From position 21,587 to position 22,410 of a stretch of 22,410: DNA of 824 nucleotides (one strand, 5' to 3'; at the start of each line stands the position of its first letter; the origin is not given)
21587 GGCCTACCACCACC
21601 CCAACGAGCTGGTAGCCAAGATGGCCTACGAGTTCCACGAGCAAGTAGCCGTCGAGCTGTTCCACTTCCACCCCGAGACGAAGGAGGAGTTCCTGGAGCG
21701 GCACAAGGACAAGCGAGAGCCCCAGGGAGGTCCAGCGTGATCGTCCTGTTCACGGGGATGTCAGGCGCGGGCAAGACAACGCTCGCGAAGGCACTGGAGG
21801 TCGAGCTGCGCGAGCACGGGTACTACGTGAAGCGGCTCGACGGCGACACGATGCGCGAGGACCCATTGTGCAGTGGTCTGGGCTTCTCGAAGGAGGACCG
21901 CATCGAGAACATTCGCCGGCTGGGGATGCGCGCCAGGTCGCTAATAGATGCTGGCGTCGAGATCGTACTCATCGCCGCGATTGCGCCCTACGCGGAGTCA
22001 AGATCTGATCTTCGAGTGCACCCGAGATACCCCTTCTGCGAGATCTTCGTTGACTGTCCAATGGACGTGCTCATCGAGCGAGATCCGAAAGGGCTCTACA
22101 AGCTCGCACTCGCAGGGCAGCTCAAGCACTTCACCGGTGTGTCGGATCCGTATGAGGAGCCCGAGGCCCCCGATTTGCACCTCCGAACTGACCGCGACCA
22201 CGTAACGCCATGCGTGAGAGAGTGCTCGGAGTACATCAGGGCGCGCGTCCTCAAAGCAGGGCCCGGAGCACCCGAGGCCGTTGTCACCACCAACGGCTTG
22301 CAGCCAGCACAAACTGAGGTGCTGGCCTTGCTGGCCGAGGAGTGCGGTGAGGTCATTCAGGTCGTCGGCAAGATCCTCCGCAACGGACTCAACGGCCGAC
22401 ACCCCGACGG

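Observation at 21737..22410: APS kinase (PAPS synthesis) as the last gene of a coupled operon in a phage-like context, with a C-terminal extension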

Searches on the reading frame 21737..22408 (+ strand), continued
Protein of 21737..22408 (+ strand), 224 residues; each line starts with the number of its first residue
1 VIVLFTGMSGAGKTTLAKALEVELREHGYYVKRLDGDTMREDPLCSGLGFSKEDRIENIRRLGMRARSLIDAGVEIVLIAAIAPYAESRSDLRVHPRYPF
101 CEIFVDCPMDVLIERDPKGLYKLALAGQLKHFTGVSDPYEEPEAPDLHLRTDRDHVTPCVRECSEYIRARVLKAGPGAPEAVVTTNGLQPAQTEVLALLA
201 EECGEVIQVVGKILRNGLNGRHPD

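Call 20: search_dna_similar(query=window:21737-22408:+, collection=phages, mode=protein, max_rows=30)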
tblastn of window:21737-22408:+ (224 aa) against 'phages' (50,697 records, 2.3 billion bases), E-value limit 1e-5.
Records with a match: 7; places in all: 7; records where one place covers at least 80% of the query: 1.
Best place of each record, by identity: 60-80% 2; <60% 5.
By first word of the organism name: Pseudomonas 3; Bacteriophage 2; Salmonella 1; uncultured 1.
By host as written in the record: - 3; Pseudomonas sp. 2; Homo sapiens 1; Pseudomonas aeruginosa 1.
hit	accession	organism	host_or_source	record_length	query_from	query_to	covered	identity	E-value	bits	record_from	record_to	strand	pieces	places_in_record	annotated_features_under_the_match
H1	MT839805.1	Bacteriophage sp.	human fecal samples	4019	1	217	97%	37.6%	1e-32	129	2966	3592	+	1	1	record has no annotation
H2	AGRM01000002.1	Salmonella enterica subsp. houtenae str. ATCC BAA-1581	Homo sapiens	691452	1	170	76%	46.2%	4e-34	134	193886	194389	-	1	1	adenylylsulfate kinase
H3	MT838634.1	Bacteriophage sp.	human fecal samples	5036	3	169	75%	41.3%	1e-29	120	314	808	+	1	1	record has no annotation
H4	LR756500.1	uncultured phage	metagenomic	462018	2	152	67%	43.8%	2e-24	105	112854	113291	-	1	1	record has no annotation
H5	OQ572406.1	Pseudomonas phage Y4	Pseudomonas aeruginosa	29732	2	151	67%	43.7%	5e-30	122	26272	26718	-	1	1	record has no annotation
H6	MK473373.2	Pseudomonas phage Lana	Pseudomonas sp.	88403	186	224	17%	61.5%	8e-6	52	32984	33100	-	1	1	hypothetical protein (x2)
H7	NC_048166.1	Pseudomonas phage Lana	Pseudomonas sp.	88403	186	224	17%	61.5%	8e-6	52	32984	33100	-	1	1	nucleoside triphosphate pyrophosphohydrolase | hypothetical protein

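Call 33: search_protein_families(library=pfam, proteins=[L004:5857-6570:+, L004:6563-7480:+, L004:7504-8463:+, L004:8453-8854:+, L004:9118-9645:+, L004:9656-10504:+, L004:10506-10844:+, L004:11158-11559:+, L004:11572-12426:+, L004:12411-13061:+], max_evalue=0.01)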
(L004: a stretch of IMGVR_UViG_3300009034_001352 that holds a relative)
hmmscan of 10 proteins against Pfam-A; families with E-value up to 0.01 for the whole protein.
L004:5857-6570:+ (237 aa): 3 families
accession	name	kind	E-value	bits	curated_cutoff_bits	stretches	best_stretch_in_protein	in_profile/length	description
PF01541.30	GIY-YIG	-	1.4e-08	35.4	22.6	1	1-88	1-78/78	GIY-YIG catalytic domain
PF07460.16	NUMOD3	-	4.2e-08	33.4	20.4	1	132-151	7-26/37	NUMOD3 motif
PF17898.6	GerD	-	0.003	17.9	29.5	1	107-142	33-68/114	Spore germination GerD central core domain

L004:6563-7480:+ (305 aa): 0 families

L004:7504-8463:+ (319 aa): 0 families

L004:8453-8854:+ (133 aa): 0 families

L004:9118-9645:+ (175 aa): 0 families

L004:9656-10504:+ (282 aa): 8 families
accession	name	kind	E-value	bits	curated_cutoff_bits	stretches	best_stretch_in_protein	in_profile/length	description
PF01583.26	APS_kinase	-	1.1e-45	155.8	21.1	1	113-258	1-151/152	Adenylylsulphate kinase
PF13671.12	AAA_33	-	0.00015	22.5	27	1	117-166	2-49/143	AAA domain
PF13238.12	AAA_18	-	0.00048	21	29.4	1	120-224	4-107/128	AAA domain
PF13207.12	AAA_17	-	0.00049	20.8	27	1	120-160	1-39/136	AAA domain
PF24883.2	NPHP3_N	-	0.00063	20.4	24.8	1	106-142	12-50/164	Nephrocystin 3, N-terminal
PF08433.16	KTI12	-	0.0012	18.8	22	1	119-141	6-28/271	Chromatin associated protein KTI12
PF20720.3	nSTAND3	-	0.0044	17.2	27.2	0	115-141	18-44/155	Novel STAND NTPase 3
PF06414.18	Zeta_toxin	-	0.0091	15.9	22.3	0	115-152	17-56/199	Zeta toxin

L004:10506-10844:+ (112 aa): 1 family
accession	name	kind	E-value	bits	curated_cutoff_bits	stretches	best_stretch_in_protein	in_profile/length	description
PF03938.19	OmpH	-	0.0044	17.7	32.4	1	10-81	4-72/141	Outer membrane protein (OmpH-like)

L004:11158-11559:+ (133 aa): 0 families

L004:11572-12426:+ (284 aa): 3 families
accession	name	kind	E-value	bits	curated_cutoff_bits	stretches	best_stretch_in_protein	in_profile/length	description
PF00805.28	Pentapeptide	-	4e-36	122.6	20.2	4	91-124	1-34/40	Pentapeptide repeats (8 copies)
PF13599.13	Pentapeptide_4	-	6.4e-17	61.8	38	2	91-151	11-71/78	Pentapeptide repeat region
PF13576.12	Pentapeptide_3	-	1.5e-09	38.4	27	2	109-151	2-47/48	Pentapeptide repeats (9 copies)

L004:12411-13061:+ (216 aa): 0 families

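Call 34: search_solved_structures(query=window:21737-22408:+, show_alignments=2)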
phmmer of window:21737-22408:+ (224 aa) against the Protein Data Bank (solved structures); distinct sequences matched with E-value up to 0.001: 24.
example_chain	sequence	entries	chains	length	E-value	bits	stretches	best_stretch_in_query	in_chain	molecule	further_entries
5cb6_A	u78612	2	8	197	3.6e-41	144.4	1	3-160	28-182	Probable adenylyl-sulfate kinase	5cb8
2pey_A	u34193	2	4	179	3.6e-40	141.2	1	3-170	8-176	Bifunctional 3'-phosphoadenosine 5'-phosphosulfate synthetase 1 (PAPS synthetase 1) (PAPSS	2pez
1x6v_B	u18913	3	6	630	4.6e-40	140.8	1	3-206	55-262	Bifunctional 3'-phosphoadenosine 5'-phosphosulfate synthetase 1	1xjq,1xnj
8i1m_A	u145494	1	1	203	5e-40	140.7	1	3-170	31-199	PAPSS1 protein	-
2ofx_A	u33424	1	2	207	5.4e-40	140.6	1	3-170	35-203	Bifunctional 3'-phosphoadenosine 5'-phosphosulfate synthetase 1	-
2ofw_A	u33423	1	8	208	8e-40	140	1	3-170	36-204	APS kinase domain of the PAPS synthetase 1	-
8i1n_A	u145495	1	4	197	5.8e-36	127.4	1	3-168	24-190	Bifunctional 3'-phosphoadenosine 5'-phosphosulfate synthase 2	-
2ax4_A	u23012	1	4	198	5.9e-36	127.4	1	3-168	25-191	Bifunctional 3'-phosphoadenosine 5'-phosphosulfate synthetase 2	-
8i1o_A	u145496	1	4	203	6.5e-36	127.2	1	3-168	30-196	Bifunctional 3'-phosphoadenosine 5'-phosphosulfate synthase 2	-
6b8v_A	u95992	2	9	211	3.2e-35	125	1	3-167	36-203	Adenylylsulfate kinase | Adenylyl-sulfate kinase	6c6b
2yvu_A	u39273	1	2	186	3.8e-34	121.5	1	2-157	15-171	Probable adenylyl-sulfate kinase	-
4bzq_A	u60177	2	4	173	1.2e-33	119.8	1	3-154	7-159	BIFUNCTIONAL ENZYME CYSN/CYSC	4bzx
4bzp_A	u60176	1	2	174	1.3e-33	119.7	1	3-154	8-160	BIFUNCTIONAL ENZYME CYSN/CYSC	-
4rfv_A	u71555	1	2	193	2.5e-33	118.8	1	3-154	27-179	Bifunctional enzyme CysN/CysC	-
2gks_A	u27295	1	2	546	1.2e-32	116.6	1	3-158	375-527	Bifunctional SAT/APS kinase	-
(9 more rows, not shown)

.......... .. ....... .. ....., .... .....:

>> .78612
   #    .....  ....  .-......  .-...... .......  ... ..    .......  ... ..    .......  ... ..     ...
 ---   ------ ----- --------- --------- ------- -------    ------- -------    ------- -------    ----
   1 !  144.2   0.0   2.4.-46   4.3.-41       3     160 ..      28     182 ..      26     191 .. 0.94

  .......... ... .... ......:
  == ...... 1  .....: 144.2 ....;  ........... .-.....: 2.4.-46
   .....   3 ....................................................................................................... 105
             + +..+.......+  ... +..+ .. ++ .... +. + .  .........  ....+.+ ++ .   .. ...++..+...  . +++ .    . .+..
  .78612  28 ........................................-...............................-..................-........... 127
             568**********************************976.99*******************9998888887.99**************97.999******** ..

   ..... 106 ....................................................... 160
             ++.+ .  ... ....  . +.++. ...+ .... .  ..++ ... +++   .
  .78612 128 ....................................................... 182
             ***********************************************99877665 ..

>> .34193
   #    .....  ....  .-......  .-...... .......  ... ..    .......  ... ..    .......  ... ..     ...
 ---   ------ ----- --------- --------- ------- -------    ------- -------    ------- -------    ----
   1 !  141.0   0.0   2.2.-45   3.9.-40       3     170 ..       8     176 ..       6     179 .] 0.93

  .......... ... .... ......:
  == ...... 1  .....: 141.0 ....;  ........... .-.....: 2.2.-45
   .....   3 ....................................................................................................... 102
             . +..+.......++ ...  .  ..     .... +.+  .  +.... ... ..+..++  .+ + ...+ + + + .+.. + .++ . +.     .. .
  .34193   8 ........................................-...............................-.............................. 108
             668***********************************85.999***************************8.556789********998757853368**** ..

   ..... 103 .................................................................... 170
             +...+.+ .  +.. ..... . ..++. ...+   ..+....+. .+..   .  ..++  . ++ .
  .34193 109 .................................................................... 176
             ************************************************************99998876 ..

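Call 53: get_annotated_region(hit=H1, flank=3000)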
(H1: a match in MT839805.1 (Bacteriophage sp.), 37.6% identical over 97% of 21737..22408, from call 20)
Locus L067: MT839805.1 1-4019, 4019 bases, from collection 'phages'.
description: UNVERIFIED: Bacteriophage sp. clone scaffold_11874 genomic sequence.
organism: Bacteriophage sp. (NCBI taxid 38018)
taxonomy: Viruses
host: -; source: human fecal samples; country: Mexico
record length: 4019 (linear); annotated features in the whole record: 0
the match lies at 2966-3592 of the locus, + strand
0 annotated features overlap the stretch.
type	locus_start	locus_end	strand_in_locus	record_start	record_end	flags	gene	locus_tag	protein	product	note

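Call 54: get_annotated_region(hit=H7, flank=4000)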
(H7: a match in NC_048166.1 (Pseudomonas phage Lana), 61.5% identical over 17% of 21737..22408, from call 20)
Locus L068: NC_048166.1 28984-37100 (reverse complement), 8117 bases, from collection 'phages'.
description: Pseudomonas phage Lana, complete genome.
organism: Pseudomonas phage Lana (NCBI taxid 2530172)
taxonomy: Viruses; Duplodnaviria; Heunggongvirae; Uroviricota; Caudoviricetes; Lanavirus; Lanavirus lana
host: Pseudomonas sp.; source: groundwater; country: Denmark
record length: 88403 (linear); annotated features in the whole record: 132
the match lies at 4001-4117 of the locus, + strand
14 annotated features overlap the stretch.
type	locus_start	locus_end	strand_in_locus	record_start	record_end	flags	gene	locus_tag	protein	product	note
CDS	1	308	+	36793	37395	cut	-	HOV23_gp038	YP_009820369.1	hypothetical protein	gp39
CDS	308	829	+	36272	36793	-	-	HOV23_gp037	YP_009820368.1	Holliday junction resolvase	gp38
CDS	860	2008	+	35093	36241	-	-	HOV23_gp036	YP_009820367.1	DNA ligase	gp37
CDS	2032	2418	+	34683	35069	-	-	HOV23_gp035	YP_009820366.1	hypothetical protein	gp36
CDS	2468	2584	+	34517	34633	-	-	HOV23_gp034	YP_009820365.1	hypothetical protein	gp35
CDS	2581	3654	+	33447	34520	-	-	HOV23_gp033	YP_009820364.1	hypothetical protein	gp34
CDS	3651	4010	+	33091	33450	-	-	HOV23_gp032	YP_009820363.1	hypothetical protein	gp33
CDS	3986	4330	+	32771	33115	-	-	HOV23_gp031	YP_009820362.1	nucleoside triphosphate pyrophosphohydrolase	gp32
CDS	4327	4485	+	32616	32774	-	-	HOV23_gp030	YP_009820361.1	hypothetical protein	gp31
CDS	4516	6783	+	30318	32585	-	-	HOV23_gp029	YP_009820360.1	DNA repair exonuclease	gp30; label: hypothetical protein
CDS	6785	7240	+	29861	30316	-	-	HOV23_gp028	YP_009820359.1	hypothetical protein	gp29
CDS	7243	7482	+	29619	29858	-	-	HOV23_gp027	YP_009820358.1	hypothetical protein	gp28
CDS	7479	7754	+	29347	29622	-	-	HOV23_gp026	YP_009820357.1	hypothetical protein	gp27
CDS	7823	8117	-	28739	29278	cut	-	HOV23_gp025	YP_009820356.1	Rz-like spanin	gp26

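Call 60: search_protein_representatives(protein=window:21737-22408:+)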
Query: 224 residues. Proteins with E-value up to 0.001 (for the whole library): 12650; up to 1e-10: 6094; up to 1e-30: 390. The best 150 are listed.
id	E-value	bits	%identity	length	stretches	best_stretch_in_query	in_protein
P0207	5.6e-46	173.3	42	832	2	2-166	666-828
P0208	2.5e-43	164.6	52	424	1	2-173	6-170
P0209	4.5e-43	163.8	54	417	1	2-175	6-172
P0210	7.3e-43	163.1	47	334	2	52-168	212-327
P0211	8.5e-43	162.9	51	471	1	2-167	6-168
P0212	3.8e-42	160.7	57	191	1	2-160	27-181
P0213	1.8e-41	158.5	53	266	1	2-157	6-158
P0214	2.3e-40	154.9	47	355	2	6-153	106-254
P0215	4.7e-40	153.9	50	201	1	2-165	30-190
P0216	4.8e-40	153.9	45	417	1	2-212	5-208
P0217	6.3e-40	153.5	54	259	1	2-156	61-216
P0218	8.6e-40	153.0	47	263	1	2-175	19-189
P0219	1.2e-39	152.6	51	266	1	2-173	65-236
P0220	1.6e-39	152.2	53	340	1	3-155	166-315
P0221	2.1e-39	151.7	50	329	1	3-170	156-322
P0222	2.7e-39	151.4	46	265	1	3-190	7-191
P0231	1.3e-38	149.2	51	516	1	2-167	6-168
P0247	4.9e-37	144.0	50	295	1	2-170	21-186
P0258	4.0e-36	141.0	46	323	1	2-161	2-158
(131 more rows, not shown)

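Call 62: search_protein_families(library=pfam, proteins=[P0207, P0208, P0209, P0211, P0213, P0216, P0222, P0231, P0247, P0258], max_evalue=0.00001)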
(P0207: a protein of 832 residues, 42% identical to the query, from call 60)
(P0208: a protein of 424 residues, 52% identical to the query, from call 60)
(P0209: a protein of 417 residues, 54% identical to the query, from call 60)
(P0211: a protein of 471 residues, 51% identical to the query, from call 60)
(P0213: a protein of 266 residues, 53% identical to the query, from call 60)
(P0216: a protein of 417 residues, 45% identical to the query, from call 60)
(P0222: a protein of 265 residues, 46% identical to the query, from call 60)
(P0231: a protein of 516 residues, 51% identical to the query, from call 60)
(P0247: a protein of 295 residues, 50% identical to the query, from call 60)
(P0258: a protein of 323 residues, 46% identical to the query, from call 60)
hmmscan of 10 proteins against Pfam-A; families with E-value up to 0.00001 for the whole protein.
P0207 (832 aa): 8 families
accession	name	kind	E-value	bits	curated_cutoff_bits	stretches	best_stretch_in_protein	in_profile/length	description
PF01583.26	APS_kinase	-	1.8e-103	343.4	21.1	2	665-812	3-152/152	Adenylylsulphate kinase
PF00009.33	GTP_EFTU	-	2.9e-46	157.9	26.5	1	15-207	4-182/188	Elongation factor Tu GTP binding domain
PF22594.2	GTP-eEF1A_C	-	1.6e-19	70.6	27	1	334-430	2-100/101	GTP-eEF1A C-terminal domain-like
PF13671.12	AAA_33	-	4.1e-10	40.5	27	1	666-779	1-116/143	AAA domain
PF13238.12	AAA_18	-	5.3e-09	37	29.4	0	670-777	4-107/128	AAA domain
PF08433.16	KTI12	-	5e-08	33.2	22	0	669-725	6-59/271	Chromatin associated protein KTI12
PF24883.2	NPHP3_N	-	1e-07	32.8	24.8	0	660-695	17-53/164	Nephrocystin 3, N-terminal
PF01926.29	MMR_HSR1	-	1.5e-06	28.7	21.9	0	73-144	28-101/113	50S ribosome-binding GTPase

P0208 (424 aa): 3 families
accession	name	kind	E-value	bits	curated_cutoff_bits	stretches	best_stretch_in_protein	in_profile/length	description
PF01583.26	APS_kinase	-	6.8e-59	198.7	21.1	1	3-150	1-151/152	Adenylylsulphate kinase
PF14306.12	PUA_2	-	5.7e-16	59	27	1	207-306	22-128/159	PUA-like domain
PF13671.12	AAA_33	-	1.8e-06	28.8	27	1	6-116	1-114/143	AAA domain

P0209 (417 aa): 3 families
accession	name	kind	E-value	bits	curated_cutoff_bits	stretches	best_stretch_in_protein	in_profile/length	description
PF01583.26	APS_kinase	-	3.9e-60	202.7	21.1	1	4-150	2-151/152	Adenylylsulphate kinase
PF14306.12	PUA_2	-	6.7e-15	55.5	27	1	203-293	26-117/159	PUA-like domain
PF13671.12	AAA_33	-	4.6e-09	37.2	27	1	6-116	1-114/143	AAA domain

P0211 (471 aa): 3 families
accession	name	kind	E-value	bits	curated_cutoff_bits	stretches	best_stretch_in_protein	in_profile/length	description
PF01583.26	APS_kinase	-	9.3e-60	201.5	21.1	1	4-150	2-151/152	Adenylylsulphate kinase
PF14306.12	PUA_2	-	1.1e-17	64.6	27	1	189-300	3-120/159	PUA-like domain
PF13671.12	AAA_33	-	1.1e-06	29.5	27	1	6-116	1-114/143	AAA domain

P0213 (266 aa): 1 family
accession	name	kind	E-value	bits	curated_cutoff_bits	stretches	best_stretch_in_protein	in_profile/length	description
PF01583.26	APS_kinase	-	5.4e-61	205.5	21.1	1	3-151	1-152/152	Adenylylsulphate kinase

P0216 (417 aa): 3 families
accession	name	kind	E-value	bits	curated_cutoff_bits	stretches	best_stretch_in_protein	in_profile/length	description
PF01583.26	APS_kinase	-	8.7e-60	201.6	21.1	1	3-149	2-151/152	Adenylylsulphate kinase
PF14306.12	PUA_2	-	2.3e-10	40.8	27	1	195-297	17-120/159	PUA-like domain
PF13671.12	AAA_33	-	1.1e-07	32.6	27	1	5-115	1-114/143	AAA domain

P0222 (265 aa): 2 families
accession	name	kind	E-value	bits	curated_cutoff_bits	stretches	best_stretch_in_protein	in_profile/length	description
PF01583.26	APS_kinase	-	2.6e-61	206.6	21.1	1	3-150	1-151/152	Adenylylsulphate kinase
PF13238.12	AAA_18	-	2.6e-06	28.3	29.4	1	9-117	3-108/128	AAA domain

P0231 (516 aa): 3 families
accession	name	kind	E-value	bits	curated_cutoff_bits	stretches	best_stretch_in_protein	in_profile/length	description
PF01583.26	APS_kinase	-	3.4e-58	196.4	21.1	1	4-150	2-151/152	Adenylylsulphate kinase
PF14306.12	PUA_2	-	3.4e-24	85.7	27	1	191-307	2-120/159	PUA-like domain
PF13671.12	AAA_33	-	1e-07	32.8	27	1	6-116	1-114/143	AAA domain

P0247 (295 aa): 3 families
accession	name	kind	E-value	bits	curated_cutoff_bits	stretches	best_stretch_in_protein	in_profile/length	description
PF01583.26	APS_kinase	-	4e-55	186.5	21.1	1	19-165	2-151/152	Adenylylsulphate kinase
PF12833.13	HTH_18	-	2.8e-10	40.8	33.6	1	217-282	2-68/80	Helix-turn-helix domain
PF13671.12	AAA_33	-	8.2e-09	36.3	27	1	21-132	1-115/143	AAA domain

P0258 (323 aa): 4 families
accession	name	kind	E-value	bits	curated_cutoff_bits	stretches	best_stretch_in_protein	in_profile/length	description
PF01583.26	APS_kinase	-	6.5e-54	182.5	21.1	1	1-146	3-151/152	Adenylylsulphate kinase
PF12833.13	HTH_18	-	1.2e-22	80.4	33.6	1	227-304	3-80/80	Helix-turn-helix domain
PF00165.29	HTH_AraC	-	2.3e-07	31.2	26.6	1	271-302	11-41/42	Bacterial regulatory helix-turn-helix proteins, AraC family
PF13671.12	AAA_33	-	2.3e-06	28.4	27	1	3-92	2-90/143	AAA domain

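Call 63: search_protein_families(library=phrogs, proteins=[window:21737-22408:+], max_evalue=0.01)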
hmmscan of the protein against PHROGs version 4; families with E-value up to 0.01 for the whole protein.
window:21737-22408:+ (224 aa): 8 families
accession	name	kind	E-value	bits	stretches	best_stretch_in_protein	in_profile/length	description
phrog_4856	-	other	1.2e-07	32.6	1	179-224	74-119/195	nucleoside triphosphate pyrophosphohydrolase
phrog_10255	-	other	8.6e-06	26.6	1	2-89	3-83/230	kinase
phrog_761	-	other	0.00024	21.9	1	1-59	20-88/362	thymidylate kinase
phrog_1815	-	other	0.0018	19.5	1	1-21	4-24/197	guanylate kinase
phrog_296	-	integration and excision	0.0048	16.6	1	2-31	320-347/626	DNA transposition protein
phrog_2071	-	other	0.0063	17.3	1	1-22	17-38/282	ATPase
phrog_168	-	DNA, RNA and nucleotide metabolism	0.0069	17.1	1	3-33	45-75/314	clamp loader of DNA polymerase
phrog_2107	-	other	0.007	17.1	1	1-29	4-32/201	thymidylate kinase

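Call 94: search_protein_families(library=phrogs, proteins=[L001:13043-14305:+, L001:6044-7780:-, L001:9455-10432:-, L001:7817-8542:+, L001:5171-5743:-, L001:4532-4933:-, L001:11872-12492:-], max_evalue=0.001)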
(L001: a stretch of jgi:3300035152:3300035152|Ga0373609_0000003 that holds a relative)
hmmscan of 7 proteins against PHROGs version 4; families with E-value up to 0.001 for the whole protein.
L001:13043-14305:+ (421 aa): 0 families

L001:6044-7780:- (578 aa): 2 families
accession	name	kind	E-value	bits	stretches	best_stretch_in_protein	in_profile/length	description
phrog_2666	-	head and packaging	3.1e-21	76.7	1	24-278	321-551/555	terminase large subunit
phrog_7035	-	unknown function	7.7e-09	35.4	1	110-246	452-593/969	-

L001:9455-10432:- (325 aa): 1 family
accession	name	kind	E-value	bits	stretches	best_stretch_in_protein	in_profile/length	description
phrog_1493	-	lysis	4.8e-05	23.7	1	8-64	250-305/394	endolysin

L001:7817-8542:+ (241 aa): 0 families

L001:5171-5743:- (190 aa): 0 families

L001:4532-4933:- (133 aa): 0 families

L001:11872-12492:- (206 aa): 1 family
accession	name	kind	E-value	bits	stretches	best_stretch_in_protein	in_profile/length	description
phrog_2890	-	other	3.9e-31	108.6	1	38-180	10-148/150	peptide deformylase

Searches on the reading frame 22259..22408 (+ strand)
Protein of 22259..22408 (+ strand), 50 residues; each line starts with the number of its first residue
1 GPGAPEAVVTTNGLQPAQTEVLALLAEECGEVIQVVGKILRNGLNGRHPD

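Call 16: search_protein_families(library=pfam, proteins=[window:22259-22408:+], max_evalue=10)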
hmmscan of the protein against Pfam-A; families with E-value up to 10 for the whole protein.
seq(50 aa): 0 families
